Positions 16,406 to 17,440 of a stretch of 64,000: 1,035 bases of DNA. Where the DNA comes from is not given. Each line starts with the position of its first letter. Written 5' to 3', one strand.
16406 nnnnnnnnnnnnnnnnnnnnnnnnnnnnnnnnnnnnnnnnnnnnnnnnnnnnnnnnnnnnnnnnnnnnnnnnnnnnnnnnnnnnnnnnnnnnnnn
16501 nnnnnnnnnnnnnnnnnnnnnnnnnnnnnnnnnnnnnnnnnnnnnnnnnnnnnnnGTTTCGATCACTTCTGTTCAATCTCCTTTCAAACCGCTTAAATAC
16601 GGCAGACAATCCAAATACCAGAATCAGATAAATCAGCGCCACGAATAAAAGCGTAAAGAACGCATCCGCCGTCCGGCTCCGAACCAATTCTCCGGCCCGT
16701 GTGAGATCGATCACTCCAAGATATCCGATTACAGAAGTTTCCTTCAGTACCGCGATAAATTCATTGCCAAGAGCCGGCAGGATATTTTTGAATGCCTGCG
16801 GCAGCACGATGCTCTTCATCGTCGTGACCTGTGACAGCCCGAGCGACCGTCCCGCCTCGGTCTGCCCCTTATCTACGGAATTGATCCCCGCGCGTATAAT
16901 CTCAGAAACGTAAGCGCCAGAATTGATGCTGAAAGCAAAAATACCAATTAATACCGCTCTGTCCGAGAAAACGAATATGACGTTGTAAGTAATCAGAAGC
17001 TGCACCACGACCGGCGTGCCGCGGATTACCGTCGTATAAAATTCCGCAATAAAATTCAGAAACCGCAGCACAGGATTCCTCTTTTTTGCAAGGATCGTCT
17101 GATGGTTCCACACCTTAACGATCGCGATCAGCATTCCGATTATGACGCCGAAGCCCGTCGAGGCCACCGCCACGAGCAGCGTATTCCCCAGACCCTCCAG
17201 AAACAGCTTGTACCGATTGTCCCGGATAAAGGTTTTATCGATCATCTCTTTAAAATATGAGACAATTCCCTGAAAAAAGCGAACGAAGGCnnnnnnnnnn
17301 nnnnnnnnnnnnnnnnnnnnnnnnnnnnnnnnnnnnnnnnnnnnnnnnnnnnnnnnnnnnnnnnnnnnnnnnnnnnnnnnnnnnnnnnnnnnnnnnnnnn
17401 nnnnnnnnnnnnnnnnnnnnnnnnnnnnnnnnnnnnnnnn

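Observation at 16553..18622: ABC permease fused to a catalytically truncated GH2 glycosidase ectodomain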

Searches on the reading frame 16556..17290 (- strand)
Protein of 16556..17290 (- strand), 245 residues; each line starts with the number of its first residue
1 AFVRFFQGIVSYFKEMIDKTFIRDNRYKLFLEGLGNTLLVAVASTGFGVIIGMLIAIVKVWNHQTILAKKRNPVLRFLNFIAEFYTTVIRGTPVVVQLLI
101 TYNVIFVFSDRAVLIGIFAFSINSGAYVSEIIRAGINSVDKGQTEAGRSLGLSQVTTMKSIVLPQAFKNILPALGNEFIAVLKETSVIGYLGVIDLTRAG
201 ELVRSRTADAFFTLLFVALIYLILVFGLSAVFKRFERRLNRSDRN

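Call 23: find_homologous_proteins(query=window:16556-17290:-, max_evalue=1e-20)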
Query window:16556-17290:- (245 aa): 7994 proteins with E <= 1e-20 among 8000 candidates; the best 120 are listed.
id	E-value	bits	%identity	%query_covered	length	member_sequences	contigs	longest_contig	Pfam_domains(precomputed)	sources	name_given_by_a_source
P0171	2.4e-136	471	99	94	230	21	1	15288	PF00528.28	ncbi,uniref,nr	ncbi:MAG TPA: amino acid ABC transporter permease [Candidatus Egerieisoma faecipullorum]|uniref:Amin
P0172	1.3e-111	390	100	77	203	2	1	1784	PF00528.28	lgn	-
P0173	6.2e-106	372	74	97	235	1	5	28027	PF00528.28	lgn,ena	-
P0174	2.9e-103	363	73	96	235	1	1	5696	PF00528.28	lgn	-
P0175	4.3e-102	359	72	96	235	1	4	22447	PF00528.28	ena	-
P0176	8.0e-102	358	73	94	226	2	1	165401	PF00528.28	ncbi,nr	ncbi:MAG: amino acid ABC transporter permease [Ruminococcaceae bacterium]|nr:amino acid ABC transpor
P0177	1.1e-101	358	72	96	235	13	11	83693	PF00528.28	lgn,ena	-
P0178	1.4e-101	357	76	95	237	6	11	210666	PF00528.28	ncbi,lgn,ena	-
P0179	3.3e-101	356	72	96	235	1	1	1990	PF00528.28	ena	-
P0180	3.0e-93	330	68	98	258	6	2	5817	PF00528.28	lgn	-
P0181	1.5e-91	324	70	95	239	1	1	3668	PF00528.28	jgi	-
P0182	2.4e-91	324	71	96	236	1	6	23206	PF00528.28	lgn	-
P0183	7.7e-91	322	66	98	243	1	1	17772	PF00528.28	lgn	-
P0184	2.9e-89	317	67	98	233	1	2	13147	PF00528.28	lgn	-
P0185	6.6e-89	316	67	95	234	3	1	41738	PF00528.28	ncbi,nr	ncbi:MAG: amino acid ABC transporter permease [Ruminococcaceae bacterium]|nr:amino acid ABC transpor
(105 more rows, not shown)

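Call 25: find_encoding_contigs(protein=P0171, flank=6000, max_places=2)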
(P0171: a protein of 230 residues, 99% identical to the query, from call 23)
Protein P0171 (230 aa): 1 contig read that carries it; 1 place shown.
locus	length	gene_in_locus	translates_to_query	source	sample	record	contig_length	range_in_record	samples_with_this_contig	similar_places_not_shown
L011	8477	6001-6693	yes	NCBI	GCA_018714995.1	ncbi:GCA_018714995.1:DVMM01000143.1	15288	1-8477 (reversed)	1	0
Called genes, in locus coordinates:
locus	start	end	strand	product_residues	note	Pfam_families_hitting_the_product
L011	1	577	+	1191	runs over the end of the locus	PF02463:SMC_N, PF13175:AAA_15 (weak), PF13304:AAA_21 (weak), PF13476:AAA_23 (faint), PF13555:AAA_29 (weak), PF06470:SMC_hinge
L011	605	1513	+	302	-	PF02881:SRP54_N, PF00448:SRP54, PF13604:AAA_30 (weak)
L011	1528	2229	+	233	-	PF02811:PHP (weak)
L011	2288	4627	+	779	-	PF02837:Glyco_hydro_2_N (weak), PF22666:Glyco_hydro_2_N2, PF00703:Glyco_hydro_2 (weak)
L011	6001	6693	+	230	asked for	PF00528:BPD_transp_1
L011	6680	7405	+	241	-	PF00005:ABC_tran, PF13304:AAA_21 (faint), PF02463:SMC_N (weak)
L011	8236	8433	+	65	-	-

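Call 26: find_encoding_contigs(protein=P0178, flank=8000, max_places=2)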
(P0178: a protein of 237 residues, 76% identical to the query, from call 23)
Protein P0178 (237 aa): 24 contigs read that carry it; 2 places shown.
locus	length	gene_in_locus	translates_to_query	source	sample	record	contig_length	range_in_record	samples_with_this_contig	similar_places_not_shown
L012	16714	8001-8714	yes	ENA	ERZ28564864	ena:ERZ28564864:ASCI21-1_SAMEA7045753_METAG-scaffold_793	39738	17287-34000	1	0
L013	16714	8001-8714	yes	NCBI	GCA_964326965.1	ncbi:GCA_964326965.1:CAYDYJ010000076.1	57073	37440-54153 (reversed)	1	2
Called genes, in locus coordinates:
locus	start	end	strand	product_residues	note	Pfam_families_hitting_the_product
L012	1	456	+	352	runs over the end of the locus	-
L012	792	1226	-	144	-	PF09537:DUF2383 (weak)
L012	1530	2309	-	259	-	PF12663:DUF3788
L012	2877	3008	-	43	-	PF12844:HTH_19 (weak), PF01381:HTH_3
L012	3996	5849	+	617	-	PF00270:DEAD, PF00271:Helicase_C, PF16124:RecQ_Zn_bind, PF09382:RQC, PF00570:HRDC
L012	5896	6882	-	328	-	PF13302:Acetyltransf_3, PF00583:Acetyltransf_1, PF02639:DUF188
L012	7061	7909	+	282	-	PF00497:SBP_bac_3, PF10613:Lig_chan-Glu_bd (weak)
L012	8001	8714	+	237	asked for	PF00528:BPD_transp_1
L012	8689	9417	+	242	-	PF02463:SMC_N, PF00005:ABC_tran, PF13304:AAA_21 (faint)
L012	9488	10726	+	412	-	-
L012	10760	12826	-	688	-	PF01520:Amidase_3, PF07523:Big_3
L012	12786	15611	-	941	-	-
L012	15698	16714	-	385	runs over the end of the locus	PF07883:Cupin_2 (weak), PF12833:HTH_18, PF00165:HTH_AraC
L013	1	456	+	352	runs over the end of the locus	-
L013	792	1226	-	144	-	PF09537:DUF2383 (weak)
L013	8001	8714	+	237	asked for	PF00528:BPD_transp_1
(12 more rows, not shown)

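Call 27: find_encoding_contigs(protein=P0176, flank=8000, max_places=2)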
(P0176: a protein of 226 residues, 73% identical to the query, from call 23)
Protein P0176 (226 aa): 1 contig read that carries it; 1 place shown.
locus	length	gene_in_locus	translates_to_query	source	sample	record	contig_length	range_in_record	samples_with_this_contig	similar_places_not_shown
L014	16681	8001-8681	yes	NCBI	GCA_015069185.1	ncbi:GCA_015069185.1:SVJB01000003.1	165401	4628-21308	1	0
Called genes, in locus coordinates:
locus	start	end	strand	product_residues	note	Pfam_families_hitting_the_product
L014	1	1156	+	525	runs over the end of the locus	PF12072:RNase_Y_N, PF00013:KH_1 (weak), PF01966:HD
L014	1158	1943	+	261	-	PF00149:Metallophos (weak), PF13277:YmdB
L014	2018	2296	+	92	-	PF04232:SpoVS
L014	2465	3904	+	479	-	PF13416:SBP_bac_8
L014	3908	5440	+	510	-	PF01520:Amidase_3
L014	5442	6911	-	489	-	PF00919:UPF0004, PF04055:Radical_SAM, PF01938:TRAM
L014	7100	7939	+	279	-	PF00497:SBP_bac_3, PF10613:Lig_chan-Glu_bd (weak)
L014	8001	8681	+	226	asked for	PF00528:BPD_transp_1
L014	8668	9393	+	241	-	PF02463:SMC_N (weak), PF00005:ABC_tran, PF13304:AAA_21 (weak)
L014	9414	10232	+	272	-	PF02616:SMC_ScpA, PF04824:Rad21_Rec8 (weak)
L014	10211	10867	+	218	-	PF04079:SMC_ScpB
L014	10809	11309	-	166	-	PF09579:Spore_YtfJ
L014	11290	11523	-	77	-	-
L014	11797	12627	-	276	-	PF17827:PrmC_N, PF07669:Eco57I (faint), PF03602:Cons_hypoth95 (weak), PF01209:Ubie_methyltran, PF05175:MTS, PF13847:Methyltransf_31, PF08242:Methyltransf_12 (weak), PF13649:Methyltransf_25, +1 more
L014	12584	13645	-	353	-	PF07136:DUF1385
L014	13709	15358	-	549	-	PF00501:AMP-binding, PF13193:AMP-binding_C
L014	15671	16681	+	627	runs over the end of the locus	PF01541:GIY-YIG, PF27096:UvrC_M, PF22920:UvrC_RNaseH, PF08459:UvrC_RNaseH_dom, PF00633:HHH (faint), PF14520:HHH_5, PF12826:HHH_2 (weak)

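Call 34: search_protein_families(library=ncbifam, proteins=[L012:7061-7909:+, L014:7100-7939:+], max_evalue=0.001)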
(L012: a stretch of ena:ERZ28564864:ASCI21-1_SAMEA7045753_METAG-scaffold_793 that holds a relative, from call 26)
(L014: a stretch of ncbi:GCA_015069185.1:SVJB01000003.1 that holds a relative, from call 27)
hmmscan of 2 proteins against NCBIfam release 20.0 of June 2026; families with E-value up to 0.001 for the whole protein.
L012:7061-7909:+ (282 aa): 14 families
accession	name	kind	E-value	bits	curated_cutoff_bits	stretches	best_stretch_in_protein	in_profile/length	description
TIGR01096.1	3A0103s03R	subfamily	3.1e-39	135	256.35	1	16-272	2-245/250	lysine/arginine/ornithine ABC transporter substrate-binding protein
NF008426.0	PRK11260.1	equivalog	7.1e-35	120.5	312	1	10-276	12-259/266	cystine ABC transporter substrate-binding protein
NF007029.0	PRK09495.1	equivalog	6.8e-29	101.4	303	1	28-272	14-238/248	glutamine ABC transporter substrate-binding protein GlnH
NF041765.1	ArtJ_Ecoli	equivalog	1.3e-23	83.8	510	1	17-271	5-235/243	arginine ABC transporter substrate-binding protein ArtJ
NF041764.1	ArtI_Ecoli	equivalog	4.7e-22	78.6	522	1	36-270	18-234/243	arginine ABC transporter substrate-binding protein ArtI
NF011583.0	PRK15007.1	subfamily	1e-20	74.1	358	1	37-270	19-234/243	arginine ABC transporter substrate-binding protein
NF052427.1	StpK7MSMEG_1200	equivalog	1.2e-20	73.5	900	1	31-270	354-578/601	serine/threonine protein kinase StpK7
NF008112.0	PRK10859.1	equivalog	9.4e-18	63.9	354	1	6-154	10-158/483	membrane-bound lytic murein transglycosylase MltF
TIGR02995.1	ectoine_ehuB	equivalog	2.4e-13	50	190.9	1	11-125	7-119/275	ectoine/hydroxyectoine ABC transporter substrate-binding protein EhuB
NF008885.0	PRK11917.1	equivalog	1.3e-12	47.9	373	1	12-157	7-160/259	bifunctional adhesin/ABC transporter aspartate/glutamate-binding protein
NF011965.0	PRK15437.1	equivalog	1e-09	38.4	459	1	12-157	6-145/260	histidine ABC transporter substrate-binding protein HisJ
NF011586.0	PRK15010.1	equivalog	9.6e-09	35.2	440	1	10-270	6-246/260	lysine/arginine/ornithine ABC transporter substrate-binding protein ArgT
TIGR04262.1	orph_peri_GRRM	subfamily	1.2e-08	34.6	190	1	39-266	1-212/257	extracellular substrate binding-like orphan protein GrrP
NF008063.0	PRK10797.1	subfamily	1.3e-05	24.5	375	1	9-165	7-172/302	glutamate/aspartate ABC transporter substrate-binding protein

L014:7100-7939:+ (279 aa): 14 families
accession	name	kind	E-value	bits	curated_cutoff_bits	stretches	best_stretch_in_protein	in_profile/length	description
NF008426.0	PRK11260.1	equivalog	3.3e-34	118.4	312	1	7-270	9-255/266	cystine ABC transporter substrate-binding protein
TIGR01096.1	3A0103s03R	subfamily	2.8e-33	115.5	256.35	1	25-269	11-244/250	lysine/arginine/ornithine ABC transporter substrate-binding protein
NF007029.0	PRK09495.1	equivalog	1.2e-23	84.2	303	1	31-269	17-237/248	glutamine ABC transporter substrate-binding protein GlnH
NF041764.1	ArtI_Ecoli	equivalog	8.8e-21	74.4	522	1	38-268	20-234/243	arginine ABC transporter substrate-binding protein ArtI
NF011583.0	PRK15007.1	subfamily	5.6e-20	71.7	358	1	38-267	20-233/243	arginine ABC transporter substrate-binding protein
NF052427.1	StpK7MSMEG_1200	equivalog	2.6e-19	69.1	900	1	33-267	356-577/601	serine/threonine protein kinase StpK7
NF008112.0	PRK10859.1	equivalog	1.2e-18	66.9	354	1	5-153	9-158/483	membrane-bound lytic murein transglycosylase MltF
NF041765.1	ArtJ_Ecoli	equivalog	4e-18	65.9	510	1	39-268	21-234/243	arginine ABC transporter substrate-binding protein ArtJ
NF008885.0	PRK11917.1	equivalog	1.5e-11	44.3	373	1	8-269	7-252/259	bifunctional adhesin/ABC transporter aspartate/glutamate-binding protein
TIGR04262.1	orph_peri_GRRM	subfamily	5.4e-10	39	190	1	39-260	1-208/257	extracellular substrate binding-like orphan protein GrrP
TIGR02995.1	ectoine_ehuB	equivalog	3.8e-09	36.2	190.9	1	13-265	9-250/275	ectoine/hydroxyectoine ABC transporter substrate-binding protein EhuB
NF011965.0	PRK15437.1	equivalog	4.8e-08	32.9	459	1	8-157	5-146/260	histidine ABC transporter substrate-binding protein HisJ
NF008063.0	PRK10797.1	subfamily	2.1e-07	30.4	375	1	4-269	6-264/302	glutamate/aspartate ABC transporter substrate-binding protein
NF011586.0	PRK15010.1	equivalog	3.8e-06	26.7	440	1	18-212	12-187/260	lysine/arginine/ornithine ABC transporter substrate-binding protein ArgT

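Call 59: find_encoding_contigs(protein=P0177, flank=5000, max_places=2)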
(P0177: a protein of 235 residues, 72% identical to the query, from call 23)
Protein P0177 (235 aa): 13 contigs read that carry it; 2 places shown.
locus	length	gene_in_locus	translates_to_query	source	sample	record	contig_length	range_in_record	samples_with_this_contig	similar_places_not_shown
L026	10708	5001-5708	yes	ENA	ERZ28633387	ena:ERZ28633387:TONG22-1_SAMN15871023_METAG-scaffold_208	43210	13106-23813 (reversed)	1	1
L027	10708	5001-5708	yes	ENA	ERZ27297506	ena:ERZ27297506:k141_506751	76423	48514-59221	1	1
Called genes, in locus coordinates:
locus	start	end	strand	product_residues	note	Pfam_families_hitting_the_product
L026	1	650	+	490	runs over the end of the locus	PF01520:Amidase_3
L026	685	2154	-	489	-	PF00919:UPF0004, PF04055:Radical_SAM, PF01938:TRAM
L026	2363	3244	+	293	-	-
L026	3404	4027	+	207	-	PF16011:CBM9_2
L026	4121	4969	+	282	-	PF00497:SBP_bac_3, PF10613:Lig_chan-Glu_bd (faint)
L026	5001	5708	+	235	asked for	PF00528:BPD_transp_1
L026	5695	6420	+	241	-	PF00005:ABC_tran, PF02463:SMC_N (weak), PF13304:AAA_21 (weak)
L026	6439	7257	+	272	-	PF02616:SMC_ScpA, PF04824:Rad21_Rec8 (weak)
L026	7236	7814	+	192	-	PF04079:SMC_ScpB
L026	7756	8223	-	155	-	PF09579:Spore_YtfJ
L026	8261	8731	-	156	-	-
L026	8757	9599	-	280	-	PF17827:PrmC_N, PF01209:Ubie_methyltran (weak), PF05175:MTS, PF01170:UPF0020 (weak), PF03602:Cons_hypoth95 (weak), PF07669:Eco57I (weak), PF13649:Methyltransf_25, PF13847:Methyltransf_31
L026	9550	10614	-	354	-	PF07136:DUF1385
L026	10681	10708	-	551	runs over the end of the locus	PF00501:AMP-binding, PF13193:AMP-binding_C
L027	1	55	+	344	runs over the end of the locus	PF05738:Cna_B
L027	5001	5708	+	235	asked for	PF00528:BPD_transp_1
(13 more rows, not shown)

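Call 62: find_homologous_proteins(query=A4, max_evalue=1e-10)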
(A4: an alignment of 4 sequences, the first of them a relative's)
Query A4 (4 sequences) (282 aa, profile of the alignment): 7465 proteins with E <= 1e-10 among 8000 candidates; the best 120 are listed.
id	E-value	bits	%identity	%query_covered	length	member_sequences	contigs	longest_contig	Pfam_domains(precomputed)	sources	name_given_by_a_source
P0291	1.1e-173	594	71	97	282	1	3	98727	PF00497.26,PF10613.15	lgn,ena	-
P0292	1.3e-173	594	70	97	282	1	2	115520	PF00497.26,PF10613.15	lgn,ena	-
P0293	7.8e-173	591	69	97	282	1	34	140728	PF00497.26,PF10613.15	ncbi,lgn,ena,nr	ncbi:MAG: transporter substrate-binding domain-containing protein [Clostridia bacterium]|nr:transpor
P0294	2.1e-172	590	69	97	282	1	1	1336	PF00497.26,PF10613.15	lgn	-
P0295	2.5e-172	590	70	97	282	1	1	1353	PF00497.26,PF10613.15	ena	-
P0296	8.0e-172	588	70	97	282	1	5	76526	PF00497.26,PF10613.15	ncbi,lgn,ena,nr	ncbi:MAG: transporter substrate-binding domain-containing protein [Clostridia bacterium]|nr:transpor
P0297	2.5e-169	580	70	100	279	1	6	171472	PF00497.26,PF10613.15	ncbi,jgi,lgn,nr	ncbi:MAG: transporter substrate-binding domain-containing protein [Ruminococcaceae bacterium]|nr:tra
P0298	2.5e-169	580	70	100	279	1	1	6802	PF00497.26,PF10613.15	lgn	-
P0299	4.8e-169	579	70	97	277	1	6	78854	PF00497.26,PF10613.15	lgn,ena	-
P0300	3.0e-168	576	69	97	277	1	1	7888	PF00497.26,PF10613.15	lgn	-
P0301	1.7e-167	574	71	100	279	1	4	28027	PF00497.26,PF10613.15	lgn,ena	-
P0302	5.0e-167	572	69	96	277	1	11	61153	PF00497.26,PF10613.15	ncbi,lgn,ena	-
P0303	8.7e-167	572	70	96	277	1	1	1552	PF00497.26,PF10613.15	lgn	-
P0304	9.8e-167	571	70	96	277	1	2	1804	PF00497.26,PF10613.15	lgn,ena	-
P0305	1.3e-166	571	69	96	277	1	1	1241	PF00497.26,PF10613.15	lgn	-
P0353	3.4e-122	425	61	98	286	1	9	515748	PF00497.26,PF10613.15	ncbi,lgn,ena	-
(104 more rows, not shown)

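Call 63: find_encoding_contigs(protein=P0353, flank=6000, max_places=3)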
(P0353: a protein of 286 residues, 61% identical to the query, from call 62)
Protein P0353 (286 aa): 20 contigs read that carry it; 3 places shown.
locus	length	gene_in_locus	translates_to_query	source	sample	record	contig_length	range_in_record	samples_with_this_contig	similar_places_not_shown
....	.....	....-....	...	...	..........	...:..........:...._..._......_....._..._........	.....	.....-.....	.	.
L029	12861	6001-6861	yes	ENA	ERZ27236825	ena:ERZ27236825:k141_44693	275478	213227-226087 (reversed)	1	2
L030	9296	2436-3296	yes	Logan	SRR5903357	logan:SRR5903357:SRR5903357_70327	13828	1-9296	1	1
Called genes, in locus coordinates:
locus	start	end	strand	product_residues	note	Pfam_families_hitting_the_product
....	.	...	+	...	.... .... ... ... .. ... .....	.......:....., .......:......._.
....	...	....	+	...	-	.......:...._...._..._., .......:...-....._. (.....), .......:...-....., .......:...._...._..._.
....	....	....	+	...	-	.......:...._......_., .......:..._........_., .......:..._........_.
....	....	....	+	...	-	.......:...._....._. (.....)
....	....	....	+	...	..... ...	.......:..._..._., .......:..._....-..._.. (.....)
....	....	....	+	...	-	-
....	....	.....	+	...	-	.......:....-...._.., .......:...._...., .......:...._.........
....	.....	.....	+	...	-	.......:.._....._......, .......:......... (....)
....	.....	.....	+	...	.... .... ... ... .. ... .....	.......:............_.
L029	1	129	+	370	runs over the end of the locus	PF00512:HisKA, PF02518:HATPase_c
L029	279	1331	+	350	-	PF01820:Dala_Dala_lig_N, PF02222:ATP-grasp, PF07478:Dala_Dala_lig_C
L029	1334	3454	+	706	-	PF01757:Acyl_transf_3, PF01168:Ala_racemase_N, PF00842:Ala_racemase_C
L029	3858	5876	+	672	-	PF18889:Beta_helix_3 (faint)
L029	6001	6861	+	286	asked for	PF00497:SBP_bac_3, PF10613:Lig_chan-Glu_bd (faint)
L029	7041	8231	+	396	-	-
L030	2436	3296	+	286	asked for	PF00497:SBP_bac_3, PF10613:Lig_chan-Glu_bd (faint)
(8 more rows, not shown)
